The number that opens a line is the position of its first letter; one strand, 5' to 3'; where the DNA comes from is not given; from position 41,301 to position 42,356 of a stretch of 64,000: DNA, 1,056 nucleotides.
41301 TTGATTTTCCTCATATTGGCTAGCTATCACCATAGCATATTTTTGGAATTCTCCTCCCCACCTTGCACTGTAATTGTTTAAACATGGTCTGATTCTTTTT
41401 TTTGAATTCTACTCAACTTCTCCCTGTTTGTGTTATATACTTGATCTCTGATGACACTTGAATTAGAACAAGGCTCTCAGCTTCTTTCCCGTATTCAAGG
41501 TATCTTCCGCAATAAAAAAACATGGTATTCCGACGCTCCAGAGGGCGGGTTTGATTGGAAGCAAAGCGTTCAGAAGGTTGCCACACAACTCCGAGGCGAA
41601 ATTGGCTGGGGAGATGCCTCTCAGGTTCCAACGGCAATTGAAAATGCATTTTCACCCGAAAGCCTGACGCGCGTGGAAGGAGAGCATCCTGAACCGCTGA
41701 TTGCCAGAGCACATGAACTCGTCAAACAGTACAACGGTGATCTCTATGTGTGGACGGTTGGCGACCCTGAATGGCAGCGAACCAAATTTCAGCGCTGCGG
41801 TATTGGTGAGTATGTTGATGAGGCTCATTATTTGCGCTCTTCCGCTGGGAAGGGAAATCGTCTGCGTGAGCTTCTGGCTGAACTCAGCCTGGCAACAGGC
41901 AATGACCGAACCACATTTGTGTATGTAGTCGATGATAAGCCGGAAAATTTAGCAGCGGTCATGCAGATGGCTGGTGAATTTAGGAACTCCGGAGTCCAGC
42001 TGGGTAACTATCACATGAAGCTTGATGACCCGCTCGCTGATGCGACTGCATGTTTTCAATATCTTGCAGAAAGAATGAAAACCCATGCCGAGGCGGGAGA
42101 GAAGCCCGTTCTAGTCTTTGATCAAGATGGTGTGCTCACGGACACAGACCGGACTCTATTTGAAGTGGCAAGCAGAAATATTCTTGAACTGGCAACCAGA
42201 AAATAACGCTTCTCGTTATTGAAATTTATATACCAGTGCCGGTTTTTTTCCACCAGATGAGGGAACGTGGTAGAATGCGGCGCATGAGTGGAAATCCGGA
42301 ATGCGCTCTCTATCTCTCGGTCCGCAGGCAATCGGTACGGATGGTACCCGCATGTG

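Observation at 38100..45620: Sharp compositional island (about 50-58% GC in a 35-40% GC background)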

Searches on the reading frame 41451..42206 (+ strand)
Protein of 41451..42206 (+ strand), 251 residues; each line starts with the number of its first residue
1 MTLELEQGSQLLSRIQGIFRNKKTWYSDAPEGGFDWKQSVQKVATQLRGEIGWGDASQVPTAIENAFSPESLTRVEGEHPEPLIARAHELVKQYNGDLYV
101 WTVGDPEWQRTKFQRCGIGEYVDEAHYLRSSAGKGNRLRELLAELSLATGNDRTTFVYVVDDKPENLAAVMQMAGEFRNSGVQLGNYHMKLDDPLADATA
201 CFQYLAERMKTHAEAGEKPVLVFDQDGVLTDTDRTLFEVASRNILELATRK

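Call 8: search_protein_families(library=pfam, proteins=[window:41451-42206:+], max_evalue=0.01)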
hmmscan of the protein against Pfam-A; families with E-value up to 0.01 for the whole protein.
window:41451-42206:+ (251 aa): 1 family
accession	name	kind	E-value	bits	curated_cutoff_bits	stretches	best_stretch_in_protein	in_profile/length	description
PF00702.32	Hydrolase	-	0.0032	18.3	26.4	0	25-168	39-185/191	haloacid dehalogenase-like hydrolase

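Call 13: find_related_loci(query=window:41451-42206:+, collection=genome_contigs, flank=10000)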
Query window:41451-42206:+ (251 aa) in genome_contigs; peptide patterns used: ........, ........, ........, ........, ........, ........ (x = any residue, [..] = any of these).
196 stretches matched a pattern, but none encodes a relative of the query by tblastn (E <= 1e-3).
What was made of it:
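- Tried and rejected: Genome-collection scan with the 251-aa protein found nothing (call 13).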

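Call 14: find_homologous_proteins(query=window:41451-42206:+)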
Query window:41451-42206:+ (251 aa): 6 proteins with E <= 0.001 among 1142 candidates.
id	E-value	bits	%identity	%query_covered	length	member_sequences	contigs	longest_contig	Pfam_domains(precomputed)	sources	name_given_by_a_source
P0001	4.4e-166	569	100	100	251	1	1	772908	-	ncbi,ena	-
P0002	1.4e-38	151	40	92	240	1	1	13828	-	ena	-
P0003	1.1e-35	142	36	97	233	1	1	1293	-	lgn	-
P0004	5.6e-34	136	35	95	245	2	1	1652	-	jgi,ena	-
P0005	7.8e-32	129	37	91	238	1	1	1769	-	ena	-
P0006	2.2e-29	121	46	61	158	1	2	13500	-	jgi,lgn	jgi:hypothetical protein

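Call 15: find_encoding_contigs(protein=P0002, flank=10000)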
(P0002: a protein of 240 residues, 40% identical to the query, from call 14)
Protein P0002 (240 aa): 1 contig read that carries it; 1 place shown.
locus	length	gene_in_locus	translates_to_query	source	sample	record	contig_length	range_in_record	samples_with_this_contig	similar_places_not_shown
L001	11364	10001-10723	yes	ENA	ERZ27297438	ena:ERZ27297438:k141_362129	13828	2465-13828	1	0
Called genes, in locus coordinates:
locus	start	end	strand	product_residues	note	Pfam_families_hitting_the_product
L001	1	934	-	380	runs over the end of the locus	PF00535:Glycos_transf_2, PF04138:GtrA_DPMS_TM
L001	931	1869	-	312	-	PF01073:3Beta_HSD, PF01370:Epimerase, PF02719:Polysacc_synt_2 (faint), PF16363:GDP_Man_Dehyd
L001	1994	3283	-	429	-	PF01210:NAD_Gly3P_dh_N (faint), PF03446:NAD_binding_2 (faint), PF03721:UDPG_MGDP_dh_N, PF00984:UDPG_MGDP_dh, PF03720:UDPG_MGDP_dh_C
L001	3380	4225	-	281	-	PF01370:Epimerase, PF04321:RmlD_sub_bind, PF16363:GDP_Man_Dehyd, PF01073:3Beta_HSD, PF02719:Polysacc_synt_2, PF07993:NAD_binding_4 (weak)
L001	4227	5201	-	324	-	PF01073:3Beta_HSD, PF01370:Epimerase, PF02719:Polysacc_synt_2, PF04321:RmlD_sub_bind, PF16363:GDP_Man_Dehyd, PF07993:NAD_binding_4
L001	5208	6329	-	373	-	PF00919:UPF0004, PF04055:Radical_SAM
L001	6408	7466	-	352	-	PF00953:Glycos_transf_4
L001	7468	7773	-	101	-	-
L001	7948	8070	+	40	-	-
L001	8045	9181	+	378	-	PF04055:Radical_SAM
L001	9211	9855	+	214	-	PF13624:SurA_N_3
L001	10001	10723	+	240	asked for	-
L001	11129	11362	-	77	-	?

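Call 16: find_encoding_contigs(protein=P0006, flank=10000)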
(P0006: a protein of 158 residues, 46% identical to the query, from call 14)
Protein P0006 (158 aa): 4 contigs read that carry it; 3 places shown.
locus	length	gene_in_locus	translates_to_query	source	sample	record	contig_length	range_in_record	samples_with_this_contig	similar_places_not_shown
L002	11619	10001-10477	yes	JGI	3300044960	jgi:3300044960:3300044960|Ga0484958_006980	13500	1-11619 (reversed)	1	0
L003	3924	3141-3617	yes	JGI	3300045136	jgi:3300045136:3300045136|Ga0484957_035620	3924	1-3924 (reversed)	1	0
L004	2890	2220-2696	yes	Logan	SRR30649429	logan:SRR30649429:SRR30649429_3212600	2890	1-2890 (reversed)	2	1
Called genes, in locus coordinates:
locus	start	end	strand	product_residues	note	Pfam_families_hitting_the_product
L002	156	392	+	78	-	-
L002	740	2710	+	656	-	PF12564:TypeIII_RM_meth, PF01555:N6_N4_Mtase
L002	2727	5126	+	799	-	PF00005:ABC_tran (faint), PF13166:AAA_13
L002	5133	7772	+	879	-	PF00270:DEAD (weak), PF04851:ResIII, PF27159:HI_1054_N, PF27365:HI_1054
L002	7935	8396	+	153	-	-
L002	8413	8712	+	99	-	-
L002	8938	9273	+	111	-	-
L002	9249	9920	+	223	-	-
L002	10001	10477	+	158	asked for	-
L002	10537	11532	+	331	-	PF01757:Acyl_transf_3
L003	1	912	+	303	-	?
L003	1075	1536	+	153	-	-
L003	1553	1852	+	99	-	-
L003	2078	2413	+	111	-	-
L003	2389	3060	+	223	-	-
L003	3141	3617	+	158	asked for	-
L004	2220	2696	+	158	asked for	-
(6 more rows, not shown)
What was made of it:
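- Homologs of the 251-aa gene sit in unrelated contexts (calls 15, 16).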

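Call 17: find_encoding_contigs(protein=P0001, flank=10000)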
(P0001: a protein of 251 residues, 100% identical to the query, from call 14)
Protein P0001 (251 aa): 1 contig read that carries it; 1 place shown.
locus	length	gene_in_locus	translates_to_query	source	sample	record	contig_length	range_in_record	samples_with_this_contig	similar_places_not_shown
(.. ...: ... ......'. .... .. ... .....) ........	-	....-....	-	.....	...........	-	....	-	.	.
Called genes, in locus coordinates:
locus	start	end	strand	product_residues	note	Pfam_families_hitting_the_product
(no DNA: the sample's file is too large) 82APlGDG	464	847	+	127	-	-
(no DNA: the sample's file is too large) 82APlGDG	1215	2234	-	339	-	PF02661:Fic, PF01047:MarR (weak), PF01978:TrmB (weak), PF09339:HTH_IclR, PF12802:MarR_2, PF13412:HTH_24 (weak)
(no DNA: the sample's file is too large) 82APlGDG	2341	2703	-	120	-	PF01687:Flavokinase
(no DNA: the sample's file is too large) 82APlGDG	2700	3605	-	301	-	PF00892:EamA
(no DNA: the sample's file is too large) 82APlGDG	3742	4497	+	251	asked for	-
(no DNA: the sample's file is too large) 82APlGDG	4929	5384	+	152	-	?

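Call 49: search_protein_families(library=ncbifam, proteins=[window:41451-42206:+], max_evalue=0.001)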
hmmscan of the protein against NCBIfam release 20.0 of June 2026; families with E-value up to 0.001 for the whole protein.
window:41451-42206:+ (251 aa): 0 families

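Call 50: search_protein_families(library=padloc, proteins=[window:41451-42206:+], max_evalue=0.001)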
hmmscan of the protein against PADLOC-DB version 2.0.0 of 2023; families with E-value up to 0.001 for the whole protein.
window:41451-42206:+ (251 aa): 0 families

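Call 67: predict_structure(alignment_id=A1)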
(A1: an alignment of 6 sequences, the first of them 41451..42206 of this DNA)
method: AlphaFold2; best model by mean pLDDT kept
length: 251 residues; sequences in the alignment: 6
mean_pLDDT: 89.6   pTM: 0.87
mean pLDDT of the five models: 89.6, 87.6, 85.5, 83.6, 76.8
residues with pLDDT >= 90: 172; 70-90: 64; 50-70: 15; < 50: 0
segments of 3 or more residues with pLDDT < 50: none
pLDDT, mean of each block of 10 residues (from residue 1): 71 92 69 80 89 83 95 92 97 96 90 94 94 89 89 88 95 92 94 91 96 94 95 93 89 55
secondary structure, 60 per line:
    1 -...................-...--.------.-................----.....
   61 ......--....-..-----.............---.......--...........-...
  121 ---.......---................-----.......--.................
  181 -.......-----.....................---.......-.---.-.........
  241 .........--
elements in order: H2-20 H36-51 H56-66 H83-93 E97-103 H106-116 E127-130 H134-149 E155-161 H164-180 E182-188 H194-214 E218-224 H232-249

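Call 70: fold_search(model_id=the predicted structure, library=pdb)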
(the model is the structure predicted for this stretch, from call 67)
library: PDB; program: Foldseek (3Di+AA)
matches with E <= 10: 584; with E <= 0.001: 0
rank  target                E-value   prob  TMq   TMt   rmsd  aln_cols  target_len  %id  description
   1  8kck                  2.3e-02  0.23  0.20  0.23  17.8       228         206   20  De novo design protein -N9 (released 2024-08-14)
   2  2ng1                  2.7e-02  0.63  0.30  0.26  20.7       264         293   14  N AND GTPASE DOMAINS OF THE SIGNAL SEQUENCE RECOGNITION PROTEIN FFH FROM THERMUS AQUATICUS (released 1999-07-30)
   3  2c03_B                3.9e-02  0.57  0.26  0.23  19.1       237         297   14  GDP COMPLEX OF SRP GTPASE FFH NG DOMAIN (released 2007-02-13)
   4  2w37_A                5.5e-02  0.20  0.16  0.13  17.8       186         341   12  CRYSTAL STRUCTURE OF THE HEXAMERIC CATABOLIC ORNITHINE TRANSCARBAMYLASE FROM Lactobacillus hilgardii (released 2009-11-17)
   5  8k8i                  8.3e-02  0.44  0.31  0.35  11.0       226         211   15  De novo design protein -N14 (released 2024-07-31)
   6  7a4f_AA               1.2e-01  0.72  0.30  0.44   8.4       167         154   10  Aquifex aeolicus lumazine synthase-derived nucleocapsid variant NC-1 (120-mer) (released 2021-06-02)
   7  6y32_D                1.2e-01  0.25  0.27  0.23  14.5       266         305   12  Structure of the GTPase heterodimer of human SRP54 and SRalpha (released 2020-09-23)
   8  2ffh_A                1.5e-01  0.38  0.28  0.18  19.1       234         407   14  THE SIGNAL SEQUENCE BINDING PROTEIN FFH FROM THERMUS AQUATICUS (released 1999-07-16)
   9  7nou_E                1.6e-01  0.16  0.17  0.15  15.6       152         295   15  Crystal structure of Mycobacterium tuberculosis ArgF in complex with (3,5-dichlorophenyl)boronic acid. (released 2021-06-30)
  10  6vga_MODEL_1_A        1.7e-01  0.57  0.23  0.42   6.4       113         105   13  De novo designed Rossmann fold protein ROS2_835 (released 2020-08-19)
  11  6kdf_J                1.9e-01  0.44  0.21  0.18   7.8       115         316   12  Crystal structure of the alpha beta heterodimer of human IDH3 in APO form. (released 2019-09-25)
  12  9u8q_F                1.9e-01  0.41  0.31  0.41   7.9       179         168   15  Crystal structure of thiamine pyrophosphate (TPP)-dependent alpha-imino acid decarboxylase (AzcB and AzcC) from Strept (released 2026-04-01)
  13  5wek_A                2.0e-01  0.15  0.25  0.08  19.4       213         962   14  GluA2 bound to antagonist ZK and GSG1L in digitonin, state 1 (released 2017-08-02)
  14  9u8q_A                2.7e-01  0.38  0.32  0.42   7.9       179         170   15  Crystal structure of thiamine pyrophosphate (TPP)-dependent alpha-imino acid decarboxylase (AzcB and AzcC) from Strept (released 2026-04-01)
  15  9gp9_B                3.0e-01  0.18  0.25  0.29  13.9       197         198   10  Crystal Structure of Polyphosphate kinase 2-II (PPK2-II) from Lysinibacillus fusiformis bound to ADP (form I) (released 2025-07-16)
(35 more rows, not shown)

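Call 71: search_protein_families(library=pfam, proteins=[window:41451-42203:+, P0002], max_evalue=1)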
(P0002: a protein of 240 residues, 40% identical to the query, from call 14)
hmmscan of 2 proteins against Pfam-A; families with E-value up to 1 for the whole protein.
seq(251 aa): 2 families
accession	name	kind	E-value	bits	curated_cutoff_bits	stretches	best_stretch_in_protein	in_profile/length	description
PF00702.32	Hydrolase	-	0.0032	18.3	26.4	0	25-168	39-185/191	haloacid dehalogenase-like hydrolase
PF13191.12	AAA_16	-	0.16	12.9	32.6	0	120-162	100-140/167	AAA ATPase domain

P0002 (240 aa): 4 families
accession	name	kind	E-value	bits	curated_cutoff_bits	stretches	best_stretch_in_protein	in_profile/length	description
PF00702.32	Hydrolase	-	0.017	16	26.4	1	77-156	102-183/191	haloacid dehalogenase-like hydrolase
PF00535.33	Glycos_transf_2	-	0.089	13.2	23.3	1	123-174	4-55/168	Glycosyl transferase family 2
PF01368.27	DHH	-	0.14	12.9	28.1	1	109-192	40-86/125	DHH family, N-terminal domain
PF20381.4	Rv1476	-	0.18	12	26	1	121-170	18-68/156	Membrane protein Rv1476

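Call 86: search_protein_representatives(alignment_id=A1)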
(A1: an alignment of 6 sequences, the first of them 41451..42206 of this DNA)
Query: 6 sequences, 240 profile positions. Proteins with E-value up to 0.001 (for the whole library): 100; up to 1e-10: 69; up to 1e-30: 42. The best 100 are listed.
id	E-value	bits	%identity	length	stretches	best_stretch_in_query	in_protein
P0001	1.2e-100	352.1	-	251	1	1-239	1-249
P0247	8.5e-83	293.7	-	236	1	1-238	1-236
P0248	3.8e-82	291.6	-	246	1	7-239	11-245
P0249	6.3e-78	277.8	-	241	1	1-237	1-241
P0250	6.3e-76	271.2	-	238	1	1-239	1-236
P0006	5.9e-75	268.1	-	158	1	79-239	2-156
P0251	4.1e-74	265.3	-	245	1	3-238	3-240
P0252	2.0e-73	263.1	-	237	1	9-239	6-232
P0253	1.9e-71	256.5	-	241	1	4-238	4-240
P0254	2.4e-69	249.7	-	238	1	5-237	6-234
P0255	3.4e-69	249.2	-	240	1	1-239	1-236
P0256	1.3e-68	247.3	-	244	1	1-237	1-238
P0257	7.2e-68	244.9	-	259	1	1-237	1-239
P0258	2.3e-67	243.2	-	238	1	12-238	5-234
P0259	4.4e-66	239.0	-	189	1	57-239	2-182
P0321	2.0e-06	43.7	-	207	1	77-170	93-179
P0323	2.8e-06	43.2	-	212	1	23-163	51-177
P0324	1.2e-05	41.1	-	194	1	37-166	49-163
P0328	2.2e-05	40.3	-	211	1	26-182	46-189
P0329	4.3e-05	39.3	-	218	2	78-180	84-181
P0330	4.5e-05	39.3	-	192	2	63-168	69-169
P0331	6.7e-05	38.7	-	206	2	71-172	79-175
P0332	1.2e-04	37.9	-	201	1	50-164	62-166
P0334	1.7e-04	37.4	-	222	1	73-166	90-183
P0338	2.7e-04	36.7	-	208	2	76-166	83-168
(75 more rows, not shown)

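Call 87: search_protein_families(library=pfam, proteins=[P0321, P0323, P0324, P0328, P0329, P0330, P0331, P0332, P0334, P0338], max_evalue=0.001)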
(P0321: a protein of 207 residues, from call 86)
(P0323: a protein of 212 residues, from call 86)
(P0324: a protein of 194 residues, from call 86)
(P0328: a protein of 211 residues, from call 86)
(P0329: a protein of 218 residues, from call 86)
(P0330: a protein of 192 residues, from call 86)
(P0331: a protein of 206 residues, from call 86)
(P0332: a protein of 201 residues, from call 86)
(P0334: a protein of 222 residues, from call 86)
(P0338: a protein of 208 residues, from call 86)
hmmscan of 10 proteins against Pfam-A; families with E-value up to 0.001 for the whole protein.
P0321 (207 aa): 2 families
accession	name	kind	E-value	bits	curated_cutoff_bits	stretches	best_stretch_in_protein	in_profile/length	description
PF00702.32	Hydrolase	-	1.3e-07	32.6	26.4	1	9-146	4-156/191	haloacid dehalogenase-like hydrolase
PF13419.12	HAD_2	-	2e-05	25.3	23.8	1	11-173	3-170/178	Haloacid dehalogenase-like hydrolase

P0323 (212 aa): 3 families
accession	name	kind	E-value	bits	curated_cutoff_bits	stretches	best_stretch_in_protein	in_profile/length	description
PF00702.32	Hydrolase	-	1.5e-08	35.7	26.4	1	14-158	4-169/191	haloacid dehalogenase-like hydrolase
PF13419.12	HAD_2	-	2e-05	25.2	23.8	1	16-152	3-141/178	Haloacid dehalogenase-like hydrolase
PF11019.14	DUF2608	-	0.00063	19.7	22.6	0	144-182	159-200/244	Protein of unknown function (DUF2608)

P0324 (194 aa): 3 families
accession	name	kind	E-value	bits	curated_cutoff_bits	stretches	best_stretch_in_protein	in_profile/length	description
PF00702.32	Hydrolase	-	9.8e-10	39.6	26.4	1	4-162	3-190/191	haloacid dehalogenase-like hydrolase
PF12710.13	HAD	-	5.5e-07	30.6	27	1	6-120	2-130/189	haloacid dehalogenase-like hydrolase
PF13419.12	HAD_2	-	0.00018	22.1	23.8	1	7-133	3-133/178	Haloacid dehalogenase-like hydrolase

P0328 (211 aa): 1 family
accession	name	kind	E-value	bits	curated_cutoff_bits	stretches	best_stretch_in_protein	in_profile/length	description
PF00702.32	Hydrolase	-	7.4e-05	23.7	26.4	1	4-165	3-183/191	haloacid dehalogenase-like hydrolase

P0329 (218 aa): 1 family
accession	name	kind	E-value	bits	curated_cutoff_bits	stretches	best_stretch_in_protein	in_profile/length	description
PF00702.32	Hydrolase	-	2.7e-05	25.1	26.4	1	7-155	3-179/191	haloacid dehalogenase-like hydrolase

P0330 (192 aa): 1 family
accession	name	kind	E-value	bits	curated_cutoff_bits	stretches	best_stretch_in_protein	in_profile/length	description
PF00702.32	Hydrolase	-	2.2e-07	31.9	26.4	1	3-165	4-189/191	haloacid dehalogenase-like hydrolase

P0331 (206 aa): 2 families
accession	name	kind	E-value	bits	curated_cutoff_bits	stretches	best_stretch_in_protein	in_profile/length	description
PF00702.32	Hydrolase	-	2.5e-05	25.2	26.4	1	4-157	5-179/191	haloacid dehalogenase-like hydrolase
PF13419.12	HAD_2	-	0.00015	22.4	23.8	1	3-158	1-161/178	Haloacid dehalogenase-like hydrolase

P0332 (201 aa): 3 families
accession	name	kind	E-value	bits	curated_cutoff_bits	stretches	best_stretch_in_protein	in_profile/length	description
PF11019.14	DUF2608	-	0.00014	21.9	22.6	0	147-185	177-214/244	Protein of unknown function (DUF2608)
PF13419.12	HAD_2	-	0.00037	21.1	23.8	1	3-158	1-162/178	Haloacid dehalogenase-like hydrolase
PF00702.32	Hydrolase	-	0.00039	21.3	26.4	0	4-162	5-185/191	haloacid dehalogenase-like hydrolase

P0334 (222 aa): 3 families
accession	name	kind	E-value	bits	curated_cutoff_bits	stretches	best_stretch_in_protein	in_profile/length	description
PF12710.13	HAD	-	1.2e-08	36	27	1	12-163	1-169/189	haloacid dehalogenase-like hydrolase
PF00702.32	Hydrolase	-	2.2e-08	35.2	26.4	1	10-132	2-141/191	haloacid dehalogenase-like hydrolase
PF13419.12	HAD_2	-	2e-06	28.5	23.8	1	12-127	1-117/178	Haloacid dehalogenase-like hydrolase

P0338 (208 aa): 2 families
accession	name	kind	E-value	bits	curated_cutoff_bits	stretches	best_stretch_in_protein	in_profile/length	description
PF00702.32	Hydrolase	-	5.4e-05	24.1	26.4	1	3-159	4-182/191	haloacid dehalogenase-like hydrolase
PF13419.12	HAD_2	-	0.00021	21.9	23.8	1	3-169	1-173/178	Haloacid dehalogenase-like hydrolase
